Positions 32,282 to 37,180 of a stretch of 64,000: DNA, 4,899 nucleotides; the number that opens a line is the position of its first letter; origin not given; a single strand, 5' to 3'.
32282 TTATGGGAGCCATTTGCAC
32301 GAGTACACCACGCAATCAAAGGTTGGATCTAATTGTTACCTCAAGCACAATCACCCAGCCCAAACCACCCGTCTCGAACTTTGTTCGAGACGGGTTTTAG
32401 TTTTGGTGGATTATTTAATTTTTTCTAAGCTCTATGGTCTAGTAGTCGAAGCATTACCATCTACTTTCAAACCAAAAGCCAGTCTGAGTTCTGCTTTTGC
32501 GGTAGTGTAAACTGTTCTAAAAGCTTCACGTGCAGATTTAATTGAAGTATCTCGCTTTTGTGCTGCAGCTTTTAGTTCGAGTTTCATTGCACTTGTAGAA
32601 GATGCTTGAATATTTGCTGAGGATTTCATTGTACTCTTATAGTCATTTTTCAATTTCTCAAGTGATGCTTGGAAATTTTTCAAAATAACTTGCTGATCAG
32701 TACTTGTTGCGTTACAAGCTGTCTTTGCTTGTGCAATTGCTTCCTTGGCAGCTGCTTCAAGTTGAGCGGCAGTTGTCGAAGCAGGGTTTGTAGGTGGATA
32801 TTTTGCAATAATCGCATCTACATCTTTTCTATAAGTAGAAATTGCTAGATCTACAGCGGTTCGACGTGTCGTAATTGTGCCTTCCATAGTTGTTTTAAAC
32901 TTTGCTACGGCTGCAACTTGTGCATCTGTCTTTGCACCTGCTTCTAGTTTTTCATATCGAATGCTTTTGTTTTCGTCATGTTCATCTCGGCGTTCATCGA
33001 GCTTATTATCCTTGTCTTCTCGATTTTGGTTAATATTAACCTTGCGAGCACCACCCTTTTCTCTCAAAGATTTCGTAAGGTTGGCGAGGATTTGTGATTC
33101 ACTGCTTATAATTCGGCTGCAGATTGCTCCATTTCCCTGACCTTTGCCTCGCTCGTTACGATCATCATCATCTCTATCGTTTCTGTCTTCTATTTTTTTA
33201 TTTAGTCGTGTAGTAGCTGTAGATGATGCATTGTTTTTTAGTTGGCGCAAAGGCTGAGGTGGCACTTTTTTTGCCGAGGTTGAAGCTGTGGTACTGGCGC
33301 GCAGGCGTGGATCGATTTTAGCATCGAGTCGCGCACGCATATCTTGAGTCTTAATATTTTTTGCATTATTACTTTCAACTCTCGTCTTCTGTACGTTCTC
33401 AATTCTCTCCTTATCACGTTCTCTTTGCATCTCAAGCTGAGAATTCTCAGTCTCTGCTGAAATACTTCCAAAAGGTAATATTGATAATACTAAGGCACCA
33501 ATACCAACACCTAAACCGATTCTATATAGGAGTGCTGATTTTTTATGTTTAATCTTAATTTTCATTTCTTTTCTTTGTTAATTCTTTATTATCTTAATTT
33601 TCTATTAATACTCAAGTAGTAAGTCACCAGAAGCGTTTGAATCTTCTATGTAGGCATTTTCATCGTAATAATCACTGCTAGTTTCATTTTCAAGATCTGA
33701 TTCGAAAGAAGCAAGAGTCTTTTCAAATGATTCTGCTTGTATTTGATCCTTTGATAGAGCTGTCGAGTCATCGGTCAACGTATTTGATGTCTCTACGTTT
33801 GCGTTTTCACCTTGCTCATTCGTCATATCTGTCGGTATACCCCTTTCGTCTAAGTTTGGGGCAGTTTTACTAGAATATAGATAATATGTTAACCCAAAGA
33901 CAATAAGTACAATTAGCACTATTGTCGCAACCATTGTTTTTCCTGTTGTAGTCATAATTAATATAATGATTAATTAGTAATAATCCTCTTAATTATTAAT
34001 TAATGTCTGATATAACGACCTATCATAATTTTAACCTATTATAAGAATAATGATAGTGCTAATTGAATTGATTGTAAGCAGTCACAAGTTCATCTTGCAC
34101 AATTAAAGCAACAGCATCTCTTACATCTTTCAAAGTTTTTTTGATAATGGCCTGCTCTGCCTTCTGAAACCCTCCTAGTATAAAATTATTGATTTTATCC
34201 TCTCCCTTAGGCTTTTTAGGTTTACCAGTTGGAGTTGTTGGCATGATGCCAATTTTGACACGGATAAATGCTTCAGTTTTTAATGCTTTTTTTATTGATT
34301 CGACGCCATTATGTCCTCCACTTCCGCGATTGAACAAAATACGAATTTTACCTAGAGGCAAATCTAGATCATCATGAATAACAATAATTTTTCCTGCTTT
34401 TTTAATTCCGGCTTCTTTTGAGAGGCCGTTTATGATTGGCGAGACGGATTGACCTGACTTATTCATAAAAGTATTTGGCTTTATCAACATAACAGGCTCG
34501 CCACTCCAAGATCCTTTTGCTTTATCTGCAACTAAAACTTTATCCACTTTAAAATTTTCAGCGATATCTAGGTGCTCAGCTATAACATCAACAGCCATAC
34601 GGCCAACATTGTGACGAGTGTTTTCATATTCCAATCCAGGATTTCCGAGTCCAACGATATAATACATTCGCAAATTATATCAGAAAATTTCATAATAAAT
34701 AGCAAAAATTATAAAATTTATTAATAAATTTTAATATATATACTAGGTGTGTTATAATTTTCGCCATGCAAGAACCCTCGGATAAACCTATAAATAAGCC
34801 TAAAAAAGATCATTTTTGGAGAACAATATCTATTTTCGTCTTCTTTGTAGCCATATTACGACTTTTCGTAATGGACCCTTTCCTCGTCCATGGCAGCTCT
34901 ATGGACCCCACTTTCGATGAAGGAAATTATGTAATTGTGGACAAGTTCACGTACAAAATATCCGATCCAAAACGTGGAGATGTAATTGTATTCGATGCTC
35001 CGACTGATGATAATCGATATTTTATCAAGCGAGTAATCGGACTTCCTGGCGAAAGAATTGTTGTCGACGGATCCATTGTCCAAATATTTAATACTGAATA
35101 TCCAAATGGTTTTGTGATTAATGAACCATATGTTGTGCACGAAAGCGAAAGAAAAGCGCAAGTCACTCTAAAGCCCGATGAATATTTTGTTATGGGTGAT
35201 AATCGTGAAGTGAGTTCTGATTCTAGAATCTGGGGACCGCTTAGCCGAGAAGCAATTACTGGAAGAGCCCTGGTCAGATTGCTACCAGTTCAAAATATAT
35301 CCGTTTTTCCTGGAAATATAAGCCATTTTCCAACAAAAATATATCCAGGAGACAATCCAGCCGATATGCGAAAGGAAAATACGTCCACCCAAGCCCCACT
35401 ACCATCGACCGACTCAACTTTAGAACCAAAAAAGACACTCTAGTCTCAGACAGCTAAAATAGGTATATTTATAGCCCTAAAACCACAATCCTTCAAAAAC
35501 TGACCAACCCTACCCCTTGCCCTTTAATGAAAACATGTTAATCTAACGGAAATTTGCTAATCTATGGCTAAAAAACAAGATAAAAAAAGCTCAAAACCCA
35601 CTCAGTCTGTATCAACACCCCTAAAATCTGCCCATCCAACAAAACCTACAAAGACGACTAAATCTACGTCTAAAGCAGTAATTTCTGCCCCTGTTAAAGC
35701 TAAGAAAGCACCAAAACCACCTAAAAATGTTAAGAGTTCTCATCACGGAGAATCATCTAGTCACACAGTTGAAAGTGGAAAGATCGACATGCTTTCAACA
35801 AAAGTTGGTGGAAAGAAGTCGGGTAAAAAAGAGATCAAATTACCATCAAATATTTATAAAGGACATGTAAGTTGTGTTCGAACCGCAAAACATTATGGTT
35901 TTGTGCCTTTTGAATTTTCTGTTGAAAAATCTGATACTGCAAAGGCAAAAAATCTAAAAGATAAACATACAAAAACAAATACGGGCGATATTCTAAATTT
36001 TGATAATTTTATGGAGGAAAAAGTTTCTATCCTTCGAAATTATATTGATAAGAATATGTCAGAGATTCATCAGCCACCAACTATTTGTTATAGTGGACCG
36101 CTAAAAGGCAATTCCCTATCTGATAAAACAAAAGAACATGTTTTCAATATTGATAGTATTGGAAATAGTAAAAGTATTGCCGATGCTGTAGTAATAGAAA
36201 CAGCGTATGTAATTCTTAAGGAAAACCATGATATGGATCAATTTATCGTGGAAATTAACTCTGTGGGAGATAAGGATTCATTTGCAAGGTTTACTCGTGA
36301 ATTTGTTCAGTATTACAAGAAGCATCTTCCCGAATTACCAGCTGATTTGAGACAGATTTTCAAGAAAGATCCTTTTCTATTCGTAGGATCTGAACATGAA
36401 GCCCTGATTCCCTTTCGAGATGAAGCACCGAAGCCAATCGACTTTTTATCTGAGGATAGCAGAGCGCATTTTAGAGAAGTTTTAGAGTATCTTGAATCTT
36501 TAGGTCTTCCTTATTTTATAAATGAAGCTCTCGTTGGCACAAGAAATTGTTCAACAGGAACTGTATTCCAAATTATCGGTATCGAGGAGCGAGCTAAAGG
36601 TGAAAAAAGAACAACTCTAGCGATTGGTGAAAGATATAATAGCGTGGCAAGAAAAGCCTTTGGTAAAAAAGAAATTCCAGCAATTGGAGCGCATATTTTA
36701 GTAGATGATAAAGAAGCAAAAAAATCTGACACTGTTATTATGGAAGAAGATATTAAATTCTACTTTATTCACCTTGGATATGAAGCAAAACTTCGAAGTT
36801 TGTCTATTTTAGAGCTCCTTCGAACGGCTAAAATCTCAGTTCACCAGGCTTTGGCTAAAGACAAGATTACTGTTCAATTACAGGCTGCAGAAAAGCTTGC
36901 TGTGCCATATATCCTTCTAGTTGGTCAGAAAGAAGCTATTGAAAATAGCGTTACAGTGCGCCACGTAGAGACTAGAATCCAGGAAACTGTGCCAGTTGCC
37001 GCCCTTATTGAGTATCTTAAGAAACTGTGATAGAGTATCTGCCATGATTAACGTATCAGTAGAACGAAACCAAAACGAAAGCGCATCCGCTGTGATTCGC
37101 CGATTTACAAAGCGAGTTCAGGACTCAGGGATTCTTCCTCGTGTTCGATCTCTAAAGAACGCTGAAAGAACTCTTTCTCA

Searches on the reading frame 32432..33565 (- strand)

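Call 8: search_protein_families(library=pfam, proteins=[window:32432-33565:-], max_evalue=0.00001)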
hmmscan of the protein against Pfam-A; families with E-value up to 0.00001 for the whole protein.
window:32432-33565:- (377 aa): 0 families

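Call 19: search_protein_families(library=pfam, proteins=[window:32432-33565:-], max_evalue=0.1)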
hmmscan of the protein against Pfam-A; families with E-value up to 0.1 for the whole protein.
window:32432-33565:- (377 aa): 1 family
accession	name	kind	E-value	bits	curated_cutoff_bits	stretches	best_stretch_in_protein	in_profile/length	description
PF18074.6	PriA_C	-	0.077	14.3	26.9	0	267-328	12-74/95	Primosomal protein N C-terminal domain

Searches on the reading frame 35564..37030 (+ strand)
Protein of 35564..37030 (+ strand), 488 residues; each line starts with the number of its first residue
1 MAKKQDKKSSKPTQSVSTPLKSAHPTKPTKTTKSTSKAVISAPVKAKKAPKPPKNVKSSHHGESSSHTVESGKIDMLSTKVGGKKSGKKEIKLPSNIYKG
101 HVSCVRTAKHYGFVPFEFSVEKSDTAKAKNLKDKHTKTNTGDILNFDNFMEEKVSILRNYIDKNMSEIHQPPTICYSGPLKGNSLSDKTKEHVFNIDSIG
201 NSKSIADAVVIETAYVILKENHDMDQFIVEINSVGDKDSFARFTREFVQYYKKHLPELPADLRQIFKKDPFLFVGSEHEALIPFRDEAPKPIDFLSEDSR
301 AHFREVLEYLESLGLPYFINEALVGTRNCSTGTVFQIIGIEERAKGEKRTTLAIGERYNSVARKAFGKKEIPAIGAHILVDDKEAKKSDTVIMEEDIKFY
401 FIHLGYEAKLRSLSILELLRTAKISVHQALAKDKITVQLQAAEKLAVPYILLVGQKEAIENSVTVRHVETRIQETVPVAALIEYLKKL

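Call 8: search_protein_families(library=pfam, proteins=[window:35564-37030:+], max_evalue=0.00001)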
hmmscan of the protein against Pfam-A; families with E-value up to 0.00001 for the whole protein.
window:35564-37030:+ (488 aa): 1 family
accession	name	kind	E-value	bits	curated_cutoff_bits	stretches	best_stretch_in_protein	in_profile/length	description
PF03129.25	HGTP_anticodon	-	2.7e-13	50.3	21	1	412-487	18-93/94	Anticodon binding domain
